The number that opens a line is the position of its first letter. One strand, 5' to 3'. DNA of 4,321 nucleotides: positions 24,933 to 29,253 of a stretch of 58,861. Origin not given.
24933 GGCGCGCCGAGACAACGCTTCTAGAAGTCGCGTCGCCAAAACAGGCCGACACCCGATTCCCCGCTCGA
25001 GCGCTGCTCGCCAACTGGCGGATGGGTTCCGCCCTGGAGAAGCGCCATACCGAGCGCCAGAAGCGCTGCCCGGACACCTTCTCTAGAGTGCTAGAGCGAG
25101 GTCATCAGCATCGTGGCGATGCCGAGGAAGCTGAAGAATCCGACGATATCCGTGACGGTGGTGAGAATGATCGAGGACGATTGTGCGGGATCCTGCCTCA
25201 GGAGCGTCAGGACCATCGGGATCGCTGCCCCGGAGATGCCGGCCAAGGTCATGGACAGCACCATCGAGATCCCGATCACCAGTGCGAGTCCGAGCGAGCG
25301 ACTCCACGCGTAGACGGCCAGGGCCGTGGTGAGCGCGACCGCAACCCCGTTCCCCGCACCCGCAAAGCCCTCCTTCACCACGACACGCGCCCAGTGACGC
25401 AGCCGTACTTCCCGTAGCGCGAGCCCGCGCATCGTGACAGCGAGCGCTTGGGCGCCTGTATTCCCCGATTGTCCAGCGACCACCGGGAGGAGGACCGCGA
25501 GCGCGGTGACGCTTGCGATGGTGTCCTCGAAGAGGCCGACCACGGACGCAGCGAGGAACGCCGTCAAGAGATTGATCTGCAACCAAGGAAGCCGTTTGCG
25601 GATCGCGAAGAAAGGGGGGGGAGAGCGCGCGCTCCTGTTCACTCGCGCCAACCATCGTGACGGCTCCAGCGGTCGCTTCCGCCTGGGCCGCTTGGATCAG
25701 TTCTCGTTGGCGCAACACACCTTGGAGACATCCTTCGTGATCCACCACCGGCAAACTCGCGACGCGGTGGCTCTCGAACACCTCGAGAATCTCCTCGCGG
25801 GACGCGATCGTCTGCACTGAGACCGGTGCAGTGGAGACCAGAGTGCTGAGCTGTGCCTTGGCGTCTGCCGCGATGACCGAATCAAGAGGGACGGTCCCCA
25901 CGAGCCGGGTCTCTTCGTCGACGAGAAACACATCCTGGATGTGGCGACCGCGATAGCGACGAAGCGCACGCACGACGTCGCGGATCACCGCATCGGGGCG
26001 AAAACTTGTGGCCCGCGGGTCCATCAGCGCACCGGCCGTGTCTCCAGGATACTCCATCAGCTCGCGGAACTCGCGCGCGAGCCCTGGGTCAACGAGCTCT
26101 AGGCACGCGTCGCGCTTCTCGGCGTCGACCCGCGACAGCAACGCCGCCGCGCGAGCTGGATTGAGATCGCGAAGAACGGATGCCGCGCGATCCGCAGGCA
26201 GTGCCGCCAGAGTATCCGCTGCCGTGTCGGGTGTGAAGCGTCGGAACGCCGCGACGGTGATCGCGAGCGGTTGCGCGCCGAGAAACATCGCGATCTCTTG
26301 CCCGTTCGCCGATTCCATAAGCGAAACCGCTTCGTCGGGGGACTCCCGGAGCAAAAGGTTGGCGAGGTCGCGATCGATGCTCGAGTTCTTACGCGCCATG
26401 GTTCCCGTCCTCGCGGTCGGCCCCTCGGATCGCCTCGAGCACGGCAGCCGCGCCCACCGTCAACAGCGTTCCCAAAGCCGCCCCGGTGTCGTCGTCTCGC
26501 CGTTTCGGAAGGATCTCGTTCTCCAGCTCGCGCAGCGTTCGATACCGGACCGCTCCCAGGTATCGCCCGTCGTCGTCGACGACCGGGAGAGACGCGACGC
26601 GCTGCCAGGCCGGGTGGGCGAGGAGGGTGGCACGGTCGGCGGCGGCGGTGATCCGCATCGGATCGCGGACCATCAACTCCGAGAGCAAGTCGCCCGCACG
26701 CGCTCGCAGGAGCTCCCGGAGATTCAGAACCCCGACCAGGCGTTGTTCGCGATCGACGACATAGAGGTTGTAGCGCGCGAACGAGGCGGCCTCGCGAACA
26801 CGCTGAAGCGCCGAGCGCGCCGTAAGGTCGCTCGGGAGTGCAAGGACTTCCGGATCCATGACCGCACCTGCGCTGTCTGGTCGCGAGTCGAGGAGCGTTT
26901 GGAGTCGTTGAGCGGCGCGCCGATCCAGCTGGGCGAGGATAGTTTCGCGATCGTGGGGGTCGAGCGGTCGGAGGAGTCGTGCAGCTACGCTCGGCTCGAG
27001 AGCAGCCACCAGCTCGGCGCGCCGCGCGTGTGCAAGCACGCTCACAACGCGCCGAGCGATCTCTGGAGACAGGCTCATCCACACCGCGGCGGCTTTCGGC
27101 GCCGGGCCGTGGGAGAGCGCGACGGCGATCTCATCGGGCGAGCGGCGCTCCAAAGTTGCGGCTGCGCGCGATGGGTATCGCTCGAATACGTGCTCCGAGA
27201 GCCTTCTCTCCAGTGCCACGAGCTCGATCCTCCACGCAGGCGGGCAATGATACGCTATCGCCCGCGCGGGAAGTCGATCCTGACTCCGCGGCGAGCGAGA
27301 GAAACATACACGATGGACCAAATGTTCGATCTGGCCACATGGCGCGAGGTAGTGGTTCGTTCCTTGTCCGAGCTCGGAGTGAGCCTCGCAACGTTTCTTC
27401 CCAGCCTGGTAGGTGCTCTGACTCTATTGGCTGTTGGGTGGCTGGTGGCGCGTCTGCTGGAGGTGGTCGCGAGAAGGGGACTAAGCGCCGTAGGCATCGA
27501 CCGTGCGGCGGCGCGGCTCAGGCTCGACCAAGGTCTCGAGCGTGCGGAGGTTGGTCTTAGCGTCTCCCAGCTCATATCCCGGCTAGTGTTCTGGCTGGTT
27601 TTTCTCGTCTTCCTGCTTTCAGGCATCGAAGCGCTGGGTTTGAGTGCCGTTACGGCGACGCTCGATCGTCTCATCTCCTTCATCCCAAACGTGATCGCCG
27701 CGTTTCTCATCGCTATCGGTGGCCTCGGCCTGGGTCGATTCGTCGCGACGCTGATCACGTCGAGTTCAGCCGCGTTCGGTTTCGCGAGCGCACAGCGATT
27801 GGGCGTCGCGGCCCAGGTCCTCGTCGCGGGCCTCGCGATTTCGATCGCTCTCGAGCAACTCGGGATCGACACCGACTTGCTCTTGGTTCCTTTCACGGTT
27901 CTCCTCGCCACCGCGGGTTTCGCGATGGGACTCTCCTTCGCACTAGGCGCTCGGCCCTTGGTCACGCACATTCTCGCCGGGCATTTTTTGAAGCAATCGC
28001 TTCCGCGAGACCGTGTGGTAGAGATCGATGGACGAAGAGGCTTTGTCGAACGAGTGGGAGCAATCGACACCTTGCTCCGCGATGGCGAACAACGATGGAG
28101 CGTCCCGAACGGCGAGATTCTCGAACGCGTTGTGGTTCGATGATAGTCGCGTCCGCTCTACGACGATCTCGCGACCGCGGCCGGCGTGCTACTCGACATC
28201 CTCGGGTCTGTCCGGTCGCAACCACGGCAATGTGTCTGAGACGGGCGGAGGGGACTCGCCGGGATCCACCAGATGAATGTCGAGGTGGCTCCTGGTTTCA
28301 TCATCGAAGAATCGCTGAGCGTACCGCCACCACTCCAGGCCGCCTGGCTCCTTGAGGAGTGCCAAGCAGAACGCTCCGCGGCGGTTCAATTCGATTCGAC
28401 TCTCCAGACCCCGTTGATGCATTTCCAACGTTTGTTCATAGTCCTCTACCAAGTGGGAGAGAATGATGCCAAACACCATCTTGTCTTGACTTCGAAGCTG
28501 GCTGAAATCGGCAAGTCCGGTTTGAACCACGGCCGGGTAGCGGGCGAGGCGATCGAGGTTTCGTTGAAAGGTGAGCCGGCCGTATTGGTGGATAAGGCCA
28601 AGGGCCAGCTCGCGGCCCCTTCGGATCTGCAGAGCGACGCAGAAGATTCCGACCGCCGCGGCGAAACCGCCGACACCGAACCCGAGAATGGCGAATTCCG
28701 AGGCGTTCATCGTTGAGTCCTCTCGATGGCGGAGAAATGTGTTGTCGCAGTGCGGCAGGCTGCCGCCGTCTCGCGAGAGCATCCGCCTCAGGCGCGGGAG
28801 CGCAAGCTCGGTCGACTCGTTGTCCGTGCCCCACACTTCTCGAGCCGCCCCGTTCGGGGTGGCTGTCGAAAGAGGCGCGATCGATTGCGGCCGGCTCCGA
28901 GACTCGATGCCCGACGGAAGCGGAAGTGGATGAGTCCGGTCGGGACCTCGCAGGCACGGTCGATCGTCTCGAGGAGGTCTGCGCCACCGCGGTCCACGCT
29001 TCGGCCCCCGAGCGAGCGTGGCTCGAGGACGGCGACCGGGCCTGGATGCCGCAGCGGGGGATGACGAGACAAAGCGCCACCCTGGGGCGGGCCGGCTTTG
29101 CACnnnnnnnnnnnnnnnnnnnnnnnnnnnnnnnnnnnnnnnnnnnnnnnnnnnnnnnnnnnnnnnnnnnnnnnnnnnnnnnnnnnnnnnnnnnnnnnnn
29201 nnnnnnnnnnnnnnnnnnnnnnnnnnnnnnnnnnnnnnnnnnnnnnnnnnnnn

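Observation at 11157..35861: Island cargo looks like a horizontally carried c-di-AMP plus ion/osmotic homeostasis module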

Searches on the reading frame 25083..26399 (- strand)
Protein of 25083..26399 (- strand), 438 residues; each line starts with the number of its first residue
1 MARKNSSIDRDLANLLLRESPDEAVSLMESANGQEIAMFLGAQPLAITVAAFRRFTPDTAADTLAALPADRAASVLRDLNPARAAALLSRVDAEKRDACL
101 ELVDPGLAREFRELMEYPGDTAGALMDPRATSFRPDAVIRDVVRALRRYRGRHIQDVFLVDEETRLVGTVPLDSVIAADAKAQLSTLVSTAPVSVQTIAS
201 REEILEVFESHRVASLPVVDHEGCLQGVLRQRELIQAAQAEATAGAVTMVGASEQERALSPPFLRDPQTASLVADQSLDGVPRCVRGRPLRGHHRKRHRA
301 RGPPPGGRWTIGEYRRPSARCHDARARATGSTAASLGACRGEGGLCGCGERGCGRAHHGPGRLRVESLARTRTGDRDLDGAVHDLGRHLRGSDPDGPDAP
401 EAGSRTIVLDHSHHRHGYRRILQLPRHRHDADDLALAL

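Call 7: search_protein_families(library=pfam, proteins=[window:25083-26399:-], max_evalue=0.01)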
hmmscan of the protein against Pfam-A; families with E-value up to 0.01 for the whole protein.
window:25083-26399:- (438 aa): 3 families
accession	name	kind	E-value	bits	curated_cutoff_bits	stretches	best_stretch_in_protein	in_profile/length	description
PF00571.33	CBS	-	4.3e-14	53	24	2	187-237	4-54/57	CBS domain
PF03448.22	MgtE_N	-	8.9e-13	49.1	25.9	1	21-119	3-101/102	MgtE intracellular N domain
PF14841.11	FliG_M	-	0.0031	18.1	25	0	57-91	13-47/76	FliG middle domain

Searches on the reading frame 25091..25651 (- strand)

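Call 8: search_protein_families(library=pfam, proteins=[window:25091-25651:-], max_evalue=0.01)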
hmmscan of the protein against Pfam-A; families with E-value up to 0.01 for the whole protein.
window:25091-25651:- (186 aa): 1 family
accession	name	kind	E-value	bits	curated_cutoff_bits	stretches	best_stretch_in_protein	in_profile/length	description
PF01769.21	MgtE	-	2.8e-29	102.4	27.6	1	55-178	1-125/125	Divalent cation transporter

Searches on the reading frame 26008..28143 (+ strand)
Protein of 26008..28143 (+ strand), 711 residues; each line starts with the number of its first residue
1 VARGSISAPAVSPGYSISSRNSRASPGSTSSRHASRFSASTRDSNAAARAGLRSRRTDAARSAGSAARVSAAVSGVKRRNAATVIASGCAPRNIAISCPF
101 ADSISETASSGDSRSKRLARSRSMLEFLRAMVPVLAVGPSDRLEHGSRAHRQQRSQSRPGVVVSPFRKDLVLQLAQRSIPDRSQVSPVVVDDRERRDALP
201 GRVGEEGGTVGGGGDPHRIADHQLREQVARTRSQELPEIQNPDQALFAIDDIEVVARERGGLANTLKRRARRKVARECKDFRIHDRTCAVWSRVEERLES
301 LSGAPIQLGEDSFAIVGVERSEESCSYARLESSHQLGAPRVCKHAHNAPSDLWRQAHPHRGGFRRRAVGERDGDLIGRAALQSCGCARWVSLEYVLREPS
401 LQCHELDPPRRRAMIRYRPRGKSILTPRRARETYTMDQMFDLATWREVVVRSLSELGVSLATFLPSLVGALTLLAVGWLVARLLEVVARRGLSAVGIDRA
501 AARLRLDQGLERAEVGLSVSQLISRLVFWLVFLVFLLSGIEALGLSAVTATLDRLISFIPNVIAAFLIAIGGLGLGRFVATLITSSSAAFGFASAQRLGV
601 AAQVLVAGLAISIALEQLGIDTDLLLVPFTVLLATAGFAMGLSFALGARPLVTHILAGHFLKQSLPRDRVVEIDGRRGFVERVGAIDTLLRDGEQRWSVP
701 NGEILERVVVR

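Call 7: search_protein_families(library=pfam, proteins=[window:26008-28143:+], max_evalue=0.01)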
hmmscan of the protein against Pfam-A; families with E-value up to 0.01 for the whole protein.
window:26008-28143:+ (711 aa): 1 family
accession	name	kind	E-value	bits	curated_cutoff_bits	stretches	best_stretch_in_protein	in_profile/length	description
PF05552.17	MS_channel_1st_1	-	2.1e-17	63.1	22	2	453-499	3-49/50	Mechanosensitive ion channel, conserved TM helix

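Call 45: search_protein_families(library=ncbifam, proteins=[window:26008-28143:+], max_evalue=0.001)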
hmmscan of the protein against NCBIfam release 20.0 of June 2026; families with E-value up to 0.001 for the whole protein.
window:26008-28143:+ (711 aa): 1 family
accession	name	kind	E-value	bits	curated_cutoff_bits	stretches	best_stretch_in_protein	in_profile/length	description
NF033912.1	msc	subfamily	9.2e-16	58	100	1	460-650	179-363/365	mechanosensitive ion channel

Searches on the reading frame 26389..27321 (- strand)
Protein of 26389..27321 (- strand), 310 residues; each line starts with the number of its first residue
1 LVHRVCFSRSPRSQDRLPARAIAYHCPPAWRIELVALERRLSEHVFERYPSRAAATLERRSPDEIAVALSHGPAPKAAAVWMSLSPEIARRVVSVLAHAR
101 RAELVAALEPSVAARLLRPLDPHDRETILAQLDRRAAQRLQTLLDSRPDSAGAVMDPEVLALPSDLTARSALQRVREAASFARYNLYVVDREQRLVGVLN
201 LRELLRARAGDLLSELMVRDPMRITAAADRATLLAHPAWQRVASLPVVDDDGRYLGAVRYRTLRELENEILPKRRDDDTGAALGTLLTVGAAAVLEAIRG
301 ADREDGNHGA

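Call 59: search_protein_families(library=pfam, proteins=[window:26389-27321:-], max_evalue=1)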
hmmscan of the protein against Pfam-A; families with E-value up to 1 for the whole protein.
window:26389-27321:- (310 aa): 4 families
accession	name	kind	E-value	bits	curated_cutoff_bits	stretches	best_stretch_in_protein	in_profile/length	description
PF00571.33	CBS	-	2.2e-13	50.8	24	2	152-209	2-56/57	CBS domain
PF03448.22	MgtE_N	-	8.5e-11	42.7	25.9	1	51-144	4-97/102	MgtE intracellular N domain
PF14841.11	FliG_M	-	5.6e-05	23.7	25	1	54-100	5-51/76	FliG middle domain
PF14842.11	FliG_N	-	0.18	12.9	25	0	76-104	7-35/104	FliG N-terminal domain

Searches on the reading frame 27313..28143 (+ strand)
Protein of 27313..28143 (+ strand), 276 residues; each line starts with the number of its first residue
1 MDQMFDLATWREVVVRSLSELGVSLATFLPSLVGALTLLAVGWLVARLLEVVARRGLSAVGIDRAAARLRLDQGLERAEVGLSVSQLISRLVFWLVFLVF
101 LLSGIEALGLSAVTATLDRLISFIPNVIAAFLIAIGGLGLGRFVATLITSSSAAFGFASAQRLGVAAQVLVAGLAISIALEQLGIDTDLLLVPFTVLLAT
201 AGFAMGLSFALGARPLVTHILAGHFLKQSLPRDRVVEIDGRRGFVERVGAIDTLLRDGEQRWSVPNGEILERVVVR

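Call 59: search_protein_families(library=pfam, proteins=[window:27313-28143:+], max_evalue=1)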
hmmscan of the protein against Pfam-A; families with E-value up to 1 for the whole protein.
window:27313-28143:+ (276 aa): 1 family
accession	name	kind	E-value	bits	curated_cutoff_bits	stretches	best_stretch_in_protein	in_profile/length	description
PF05552.17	MS_channel_1st_1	-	1.2e-16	60.7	22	2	18-64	3-49/50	Mechanosensitive ion channel, conserved TM helix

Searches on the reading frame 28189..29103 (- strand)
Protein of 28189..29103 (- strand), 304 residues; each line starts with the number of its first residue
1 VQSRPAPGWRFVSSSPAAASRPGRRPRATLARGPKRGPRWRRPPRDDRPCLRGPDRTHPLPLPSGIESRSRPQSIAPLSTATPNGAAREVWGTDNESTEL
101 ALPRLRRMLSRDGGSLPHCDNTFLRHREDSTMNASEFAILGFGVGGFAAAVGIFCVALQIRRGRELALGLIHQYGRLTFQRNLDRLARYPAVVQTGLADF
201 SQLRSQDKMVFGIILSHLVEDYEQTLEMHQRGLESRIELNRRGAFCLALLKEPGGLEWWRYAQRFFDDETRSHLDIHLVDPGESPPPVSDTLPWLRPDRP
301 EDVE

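Call 7: search_protein_families(library=pfam, proteins=[window:28189-29103:-], max_evalue=0.01)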
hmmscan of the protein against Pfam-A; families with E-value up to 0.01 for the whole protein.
window:28189-29103:- (304 aa): 0 families

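Call 45: search_protein_families(library=ncbifam, proteins=[window:28189-29103:-], max_evalue=0.001)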
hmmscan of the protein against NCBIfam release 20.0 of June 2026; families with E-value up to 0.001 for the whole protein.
window:28189-29103:- (304 aa): 0 families

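Call 59: search_protein_families(library=pfam, proteins=[window:28189-29103:-], max_evalue=1)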
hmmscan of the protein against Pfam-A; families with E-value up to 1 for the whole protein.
window:28189-29103:- (304 aa): 0 families
